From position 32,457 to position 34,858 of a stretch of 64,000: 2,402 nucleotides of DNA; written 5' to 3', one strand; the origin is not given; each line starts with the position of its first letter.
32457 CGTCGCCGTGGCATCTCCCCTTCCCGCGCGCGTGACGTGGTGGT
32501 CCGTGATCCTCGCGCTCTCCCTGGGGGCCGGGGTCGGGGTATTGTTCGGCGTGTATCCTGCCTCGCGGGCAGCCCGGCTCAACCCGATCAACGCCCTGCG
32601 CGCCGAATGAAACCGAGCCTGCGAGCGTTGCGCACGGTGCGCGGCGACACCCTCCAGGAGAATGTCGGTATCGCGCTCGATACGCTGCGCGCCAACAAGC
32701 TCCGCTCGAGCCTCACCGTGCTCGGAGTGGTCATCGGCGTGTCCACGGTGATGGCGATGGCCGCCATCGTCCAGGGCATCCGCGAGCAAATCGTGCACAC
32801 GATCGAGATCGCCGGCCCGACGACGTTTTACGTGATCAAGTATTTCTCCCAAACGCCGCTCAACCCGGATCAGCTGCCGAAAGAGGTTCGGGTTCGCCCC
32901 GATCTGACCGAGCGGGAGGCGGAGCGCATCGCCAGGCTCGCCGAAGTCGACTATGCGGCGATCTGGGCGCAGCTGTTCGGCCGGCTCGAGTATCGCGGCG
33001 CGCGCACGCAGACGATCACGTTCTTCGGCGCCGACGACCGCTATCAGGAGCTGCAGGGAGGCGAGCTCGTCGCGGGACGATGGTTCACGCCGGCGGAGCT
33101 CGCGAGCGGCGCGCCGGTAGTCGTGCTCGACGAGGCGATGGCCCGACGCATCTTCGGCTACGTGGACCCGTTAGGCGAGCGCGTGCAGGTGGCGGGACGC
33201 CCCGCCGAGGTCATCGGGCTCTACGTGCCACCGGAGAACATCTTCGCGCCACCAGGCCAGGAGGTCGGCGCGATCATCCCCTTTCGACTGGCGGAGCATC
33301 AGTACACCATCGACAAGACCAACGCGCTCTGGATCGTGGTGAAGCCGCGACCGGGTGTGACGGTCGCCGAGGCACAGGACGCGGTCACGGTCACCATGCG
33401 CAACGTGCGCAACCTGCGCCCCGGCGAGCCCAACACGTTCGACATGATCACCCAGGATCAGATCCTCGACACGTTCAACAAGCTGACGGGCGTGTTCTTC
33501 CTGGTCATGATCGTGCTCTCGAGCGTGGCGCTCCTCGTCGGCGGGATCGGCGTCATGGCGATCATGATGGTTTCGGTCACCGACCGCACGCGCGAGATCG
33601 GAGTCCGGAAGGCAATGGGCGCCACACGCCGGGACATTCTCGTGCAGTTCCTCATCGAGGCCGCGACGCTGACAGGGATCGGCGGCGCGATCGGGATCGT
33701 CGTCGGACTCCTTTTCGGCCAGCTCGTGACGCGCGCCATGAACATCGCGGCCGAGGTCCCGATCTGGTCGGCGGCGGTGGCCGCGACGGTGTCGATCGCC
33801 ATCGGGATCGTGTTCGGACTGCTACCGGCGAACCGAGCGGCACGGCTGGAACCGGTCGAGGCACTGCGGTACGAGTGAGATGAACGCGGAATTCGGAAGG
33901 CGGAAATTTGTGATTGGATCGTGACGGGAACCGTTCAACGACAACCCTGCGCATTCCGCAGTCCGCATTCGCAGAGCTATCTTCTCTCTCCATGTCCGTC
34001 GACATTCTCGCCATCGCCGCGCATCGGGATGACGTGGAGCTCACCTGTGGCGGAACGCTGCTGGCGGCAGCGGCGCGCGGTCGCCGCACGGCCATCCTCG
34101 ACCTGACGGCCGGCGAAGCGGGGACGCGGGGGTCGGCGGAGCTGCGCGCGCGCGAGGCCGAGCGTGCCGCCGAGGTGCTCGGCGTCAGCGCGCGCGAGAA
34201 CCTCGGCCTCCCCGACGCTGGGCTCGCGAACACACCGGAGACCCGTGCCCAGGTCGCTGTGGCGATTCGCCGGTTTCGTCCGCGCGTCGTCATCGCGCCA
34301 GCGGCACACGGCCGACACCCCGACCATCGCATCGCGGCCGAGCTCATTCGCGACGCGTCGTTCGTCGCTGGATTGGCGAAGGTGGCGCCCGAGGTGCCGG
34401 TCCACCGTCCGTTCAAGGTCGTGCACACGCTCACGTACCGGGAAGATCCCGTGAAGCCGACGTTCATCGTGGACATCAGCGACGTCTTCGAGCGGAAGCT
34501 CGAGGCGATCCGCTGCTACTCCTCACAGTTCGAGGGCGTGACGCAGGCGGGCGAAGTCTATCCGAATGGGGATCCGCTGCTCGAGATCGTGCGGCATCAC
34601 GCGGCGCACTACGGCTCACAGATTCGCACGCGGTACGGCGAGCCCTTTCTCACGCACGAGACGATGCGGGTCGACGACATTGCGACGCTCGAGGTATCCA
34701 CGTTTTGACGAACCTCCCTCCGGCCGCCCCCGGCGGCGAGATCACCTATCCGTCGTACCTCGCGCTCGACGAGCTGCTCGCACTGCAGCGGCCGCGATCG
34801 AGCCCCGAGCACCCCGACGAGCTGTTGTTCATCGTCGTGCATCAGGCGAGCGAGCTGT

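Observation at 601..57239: Family of gene-3'-end palindromes whose arms are tandem 7- or 9-nt repeats (8 loci in 64 kb)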

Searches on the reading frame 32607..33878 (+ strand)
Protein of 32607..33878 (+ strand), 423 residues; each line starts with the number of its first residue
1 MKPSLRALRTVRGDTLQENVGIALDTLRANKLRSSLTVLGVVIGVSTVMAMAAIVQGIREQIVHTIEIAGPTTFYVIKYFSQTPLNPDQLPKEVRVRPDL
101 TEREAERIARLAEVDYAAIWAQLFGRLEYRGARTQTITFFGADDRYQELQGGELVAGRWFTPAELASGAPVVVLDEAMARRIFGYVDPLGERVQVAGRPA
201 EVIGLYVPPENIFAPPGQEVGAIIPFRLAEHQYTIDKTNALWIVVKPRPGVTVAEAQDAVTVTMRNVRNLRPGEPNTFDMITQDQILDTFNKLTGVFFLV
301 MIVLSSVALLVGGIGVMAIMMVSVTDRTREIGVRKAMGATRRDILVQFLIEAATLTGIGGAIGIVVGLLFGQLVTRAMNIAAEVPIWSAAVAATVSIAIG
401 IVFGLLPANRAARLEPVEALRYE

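Call 15: search_protein_families(library=pfam, proteins=[window:32607-33878:+])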
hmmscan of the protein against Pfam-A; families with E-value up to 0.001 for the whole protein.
window:32607-33878:+ (423 aa): 2 families
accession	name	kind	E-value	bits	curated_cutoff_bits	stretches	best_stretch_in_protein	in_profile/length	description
PF12704.14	MacB_PCD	-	1.2e-36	127.4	27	1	34-261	1-205/207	MacB-like periplasmic core domain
PF02687.27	FtsX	-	9.2e-23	81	25.5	1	303-416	2-120/120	FtsX-like permease C-terminal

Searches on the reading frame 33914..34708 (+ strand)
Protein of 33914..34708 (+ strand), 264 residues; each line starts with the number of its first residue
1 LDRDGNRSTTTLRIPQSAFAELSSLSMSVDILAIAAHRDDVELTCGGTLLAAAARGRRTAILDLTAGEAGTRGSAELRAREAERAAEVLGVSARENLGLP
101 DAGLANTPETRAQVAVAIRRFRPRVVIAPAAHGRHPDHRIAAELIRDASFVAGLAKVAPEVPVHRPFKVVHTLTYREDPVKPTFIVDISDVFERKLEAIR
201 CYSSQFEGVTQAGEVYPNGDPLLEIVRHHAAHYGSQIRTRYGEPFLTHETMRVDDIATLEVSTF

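Call 15: search_protein_families(library=pfam, proteins=[window:33914-34708:+])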
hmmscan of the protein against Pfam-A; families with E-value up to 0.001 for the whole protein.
window:33914-34708:+ (264 aa): 1 family
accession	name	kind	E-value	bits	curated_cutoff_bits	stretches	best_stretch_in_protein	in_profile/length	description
PF02585.22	PIG-L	-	1.1e-28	100.7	28.2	1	32-148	1-128/129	GlcNAc-PI de-N-acetylase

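Call 61: search_protein_families(library=pfam, proteins=[window:33992-34708:+])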
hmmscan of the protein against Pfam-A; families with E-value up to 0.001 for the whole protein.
window:33992-34708:+ (238 aa): 1 family
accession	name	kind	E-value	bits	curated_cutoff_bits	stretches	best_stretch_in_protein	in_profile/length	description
PF02585.22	PIG-L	-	8.8e-29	101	28.2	1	6-122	1-128/129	GlcNAc-PI de-N-acetylase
